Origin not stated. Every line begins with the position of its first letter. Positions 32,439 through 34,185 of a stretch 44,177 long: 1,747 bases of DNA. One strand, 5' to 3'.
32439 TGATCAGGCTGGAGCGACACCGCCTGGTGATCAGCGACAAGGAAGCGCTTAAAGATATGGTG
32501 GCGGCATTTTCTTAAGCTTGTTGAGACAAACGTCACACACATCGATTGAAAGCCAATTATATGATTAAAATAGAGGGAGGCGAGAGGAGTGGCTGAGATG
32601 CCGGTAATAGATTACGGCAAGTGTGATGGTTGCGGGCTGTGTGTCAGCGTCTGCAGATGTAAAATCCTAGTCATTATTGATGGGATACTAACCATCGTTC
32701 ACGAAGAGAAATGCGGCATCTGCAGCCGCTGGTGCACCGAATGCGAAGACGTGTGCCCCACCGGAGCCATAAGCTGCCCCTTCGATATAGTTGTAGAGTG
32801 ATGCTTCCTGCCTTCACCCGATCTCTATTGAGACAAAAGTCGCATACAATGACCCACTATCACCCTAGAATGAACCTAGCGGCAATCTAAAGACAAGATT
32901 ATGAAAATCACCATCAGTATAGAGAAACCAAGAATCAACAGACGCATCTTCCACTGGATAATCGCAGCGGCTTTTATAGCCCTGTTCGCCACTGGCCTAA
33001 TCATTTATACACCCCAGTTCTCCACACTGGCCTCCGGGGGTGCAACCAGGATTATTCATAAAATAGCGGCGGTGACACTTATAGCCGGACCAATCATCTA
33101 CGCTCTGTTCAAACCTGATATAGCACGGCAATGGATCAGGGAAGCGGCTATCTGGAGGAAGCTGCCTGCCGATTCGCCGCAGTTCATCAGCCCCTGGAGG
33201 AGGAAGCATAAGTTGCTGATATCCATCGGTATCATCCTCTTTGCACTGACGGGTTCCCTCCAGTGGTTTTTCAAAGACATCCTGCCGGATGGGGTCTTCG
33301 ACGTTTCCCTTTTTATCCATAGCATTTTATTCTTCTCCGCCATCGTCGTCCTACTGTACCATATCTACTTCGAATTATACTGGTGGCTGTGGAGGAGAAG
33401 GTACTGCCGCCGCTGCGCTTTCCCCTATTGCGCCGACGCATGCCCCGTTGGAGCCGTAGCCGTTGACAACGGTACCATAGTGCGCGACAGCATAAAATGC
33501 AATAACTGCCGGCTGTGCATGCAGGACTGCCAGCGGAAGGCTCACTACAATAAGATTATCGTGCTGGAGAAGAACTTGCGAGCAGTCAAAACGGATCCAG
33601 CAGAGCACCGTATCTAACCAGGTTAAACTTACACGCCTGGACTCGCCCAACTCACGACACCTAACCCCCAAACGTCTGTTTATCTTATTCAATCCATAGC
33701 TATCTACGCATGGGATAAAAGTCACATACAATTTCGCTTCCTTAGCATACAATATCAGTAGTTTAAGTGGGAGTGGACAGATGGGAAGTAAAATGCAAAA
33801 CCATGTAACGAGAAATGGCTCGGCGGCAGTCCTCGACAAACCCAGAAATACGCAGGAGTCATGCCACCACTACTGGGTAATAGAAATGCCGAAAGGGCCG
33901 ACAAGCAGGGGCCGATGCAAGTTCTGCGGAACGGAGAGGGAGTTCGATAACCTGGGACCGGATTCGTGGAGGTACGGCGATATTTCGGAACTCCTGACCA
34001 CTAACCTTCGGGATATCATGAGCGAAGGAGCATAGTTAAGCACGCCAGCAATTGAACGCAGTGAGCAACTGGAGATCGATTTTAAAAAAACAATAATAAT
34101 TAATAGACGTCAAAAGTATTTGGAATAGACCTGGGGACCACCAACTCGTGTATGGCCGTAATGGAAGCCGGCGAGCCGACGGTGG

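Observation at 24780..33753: A local Crp/Fnr regulon readable from sequence: four boxes at about -41.5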

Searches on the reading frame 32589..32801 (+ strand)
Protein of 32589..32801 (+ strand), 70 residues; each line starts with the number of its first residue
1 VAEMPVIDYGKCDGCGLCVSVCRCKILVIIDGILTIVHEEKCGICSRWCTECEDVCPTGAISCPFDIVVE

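Call 8: search_protein_families(library=pfam, proteins=[window:32589-32801:+], max_evalue=0.01)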
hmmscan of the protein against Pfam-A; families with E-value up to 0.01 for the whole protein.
window:32589-32801:+ (70 aa): 6 families
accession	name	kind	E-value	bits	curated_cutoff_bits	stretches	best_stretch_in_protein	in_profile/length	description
PF00037.32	Fer4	-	1.7e-10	40.7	21.1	2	5-22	1-18/24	4Fe-4S binding domain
PF12837.12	Fer4_6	-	3.2e-07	30.4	25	1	4-22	1-19/24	4Fe-4S binding domain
PF12797.12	Fer4_2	-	4e-05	23.7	24.5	1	4-22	2-20/22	4Fe-4S binding domain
PF12798.12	Fer4_3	-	0.00013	23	27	0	49-60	4-15/15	4Fe-4S binding domain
PF12838.12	Fer4_7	-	0.00036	21.4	27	1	11-60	1-52/52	4Fe-4S dicluster domain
PF13187.11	Fer4_9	-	0.0026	18.2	27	1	11-61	1-52/52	4Fe-4S dicluster domain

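Call 30: search_protein_families(library=ncbifam, proteins=[window:32589-32801:+], max_evalue=0.01)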
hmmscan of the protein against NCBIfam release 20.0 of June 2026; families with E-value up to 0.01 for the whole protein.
window:32589-32801:+ (70 aa): 17 families
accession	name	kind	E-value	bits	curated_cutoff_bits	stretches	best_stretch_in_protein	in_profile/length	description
NF006221.0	PRK08348.1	subfamily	7.5e-07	28.9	124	1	7-64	41-95/136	NADH-plastoquinone oxidoreductase subunit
NF040864.1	HgcB_ferredoxin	equivalog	4.1e-05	23.3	99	1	8-63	12-63/93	mercury methylation ferredoxin HgcB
NF004543.0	PRK05888.2-5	equivalog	0.00015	21.3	243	1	4-35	92-124/217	NADH-quinone oxidoreductase subunit NuoI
NF043069.1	T4HPD_activ_SAM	equivalog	0.00022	20.7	425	1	8-60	49-96/299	trans-4-hydroxy-L-proline dehydratase activase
TIGR00402.1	napF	equivalog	0.00033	20.6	102.2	1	10-62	35-85/149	ferredoxin-type protein NapF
NF010590.0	PRK13984.1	equivalog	0.00036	18.8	946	1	2-29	83-110/611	putative oxidoreductase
NF009053.0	PRK12387.1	subfamily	0.00041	20.2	204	1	5-62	33-91/180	formate hydrogenlyase complex iron-sulfur subunit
TIGR02179.1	PorD_KorD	subfamily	0.00043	20.3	60.05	1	4-28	49-73/78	2-oxoacid:acceptor oxidoreductase, delta subunit, pyruvate/2-ketoisovalerate family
TIGR02700.1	flavo_MJ0208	hypoth_equivalog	0.00097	18.5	251.35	1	6-63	144-196/234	dihydromethanopterin reductase (acceptor)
NF040770.1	hetero_SS_HdrA2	exception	0.0013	16.9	1100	1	5-62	572-624/777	CoB-CoM heterodisulfide reductase HdrA2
NF007203.0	PRK09624.1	equivalog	0.0014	18.8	171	1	3-30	74-101/105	pyuvate ferredoxin oxidoreductase subunit delta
NF005504.0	PRK07118.1-3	equivalog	0.0017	17.8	437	1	11-62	220-266/293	Fe-S cluster domain-containing protein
NF007204.0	PRK09625.1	equivalog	0.0028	17.7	125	1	3-25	82-104/133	pyruvate flavodoxin oxidoreductase subunit delta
NF004546.0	PRK05888.3-3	equivalog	0.005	16.2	260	1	3-28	100-125/196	NADH-quinone oxidoreductase subunit NuoI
TIGR02494.1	PFLE_PFLC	subfamily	0.0068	15.7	174.35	1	10-62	48-98/293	glycyl-radical enzyme activating protein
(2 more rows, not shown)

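Call 53: search_solved_structures(query=window:32589-32801:+, max_evalue=0.01)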
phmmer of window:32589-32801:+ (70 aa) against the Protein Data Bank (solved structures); distinct sequences matched with E-value up to 0.01: 10.
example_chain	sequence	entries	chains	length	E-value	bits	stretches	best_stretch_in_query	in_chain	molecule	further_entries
9sw6_G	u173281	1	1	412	1.5e-11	47.4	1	8-62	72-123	Polyferredoxin protein MvhB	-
6u8y_N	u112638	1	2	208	5.2e-06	29.8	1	6-61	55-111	NADH dehydrogenase subunit I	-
6cfw_N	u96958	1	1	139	0.0001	25.6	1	7-64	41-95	NADH-plastoquinone oxidoreductase subunit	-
7z0s_F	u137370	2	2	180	0.00021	24.7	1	10-63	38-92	Formate hydrogenlyase subunit 6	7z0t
7bkb_K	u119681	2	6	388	0.00024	24.5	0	6-25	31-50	Formylmethanofuran dehydrogenase, subunit F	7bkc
1rof_A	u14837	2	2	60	0.00093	22.6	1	7-63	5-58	FERREDOXIN | FERREDOXIN(A)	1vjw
7zc6_B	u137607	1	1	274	0.0018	21.7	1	3-30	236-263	RnfB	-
8e9g_I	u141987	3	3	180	0.0027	21.1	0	7-29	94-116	NADH-quinone oxidoreductase subunit I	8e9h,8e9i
5odc_A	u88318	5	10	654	0.0044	20.4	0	7-62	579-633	Heterodisulfide reductase, subunit A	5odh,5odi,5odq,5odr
2fug_9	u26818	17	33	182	0.0081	19.6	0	48-67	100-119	NADH-quinone oxidoreductase chain 9 | NADH-QUINONE OXIDOREDUCTASE SUBUNIT 9 | NADH-quinone oxidoreductase subunit I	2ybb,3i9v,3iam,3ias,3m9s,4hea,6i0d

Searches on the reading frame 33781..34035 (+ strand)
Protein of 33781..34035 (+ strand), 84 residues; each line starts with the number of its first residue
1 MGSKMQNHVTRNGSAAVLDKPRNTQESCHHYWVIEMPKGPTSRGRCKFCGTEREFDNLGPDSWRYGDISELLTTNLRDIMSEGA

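Call 8: search_protein_families(library=pfam, proteins=[window:33781-34035:+], max_evalue=0.01)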
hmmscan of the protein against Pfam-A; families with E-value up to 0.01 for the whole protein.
window:33781-34035:+ (84 aa): 0 families

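Call 30: search_protein_families(library=ncbifam, proteins=[window:33781-34035:+], max_evalue=0.01)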
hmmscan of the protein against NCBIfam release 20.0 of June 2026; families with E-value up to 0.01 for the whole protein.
window:33781-34035:+ (84 aa): 0 families

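Call 52: search_solved_structures(query=window:33781-34035:+, max_evalue=10)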
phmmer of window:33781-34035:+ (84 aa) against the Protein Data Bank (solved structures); distinct sequences matched with E-value up to 10: 3.
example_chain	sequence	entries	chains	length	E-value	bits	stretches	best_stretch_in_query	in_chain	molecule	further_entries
6y1x_A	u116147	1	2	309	0.98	12.9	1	19-59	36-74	Radical SAM domain protein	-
8fm1_A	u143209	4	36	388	1.5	12.3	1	42-74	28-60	SAVED domain-containing protein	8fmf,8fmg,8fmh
4i04_A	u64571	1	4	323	2.4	11.6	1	28-70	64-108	Cathepsin B-like peptidase (C01 family)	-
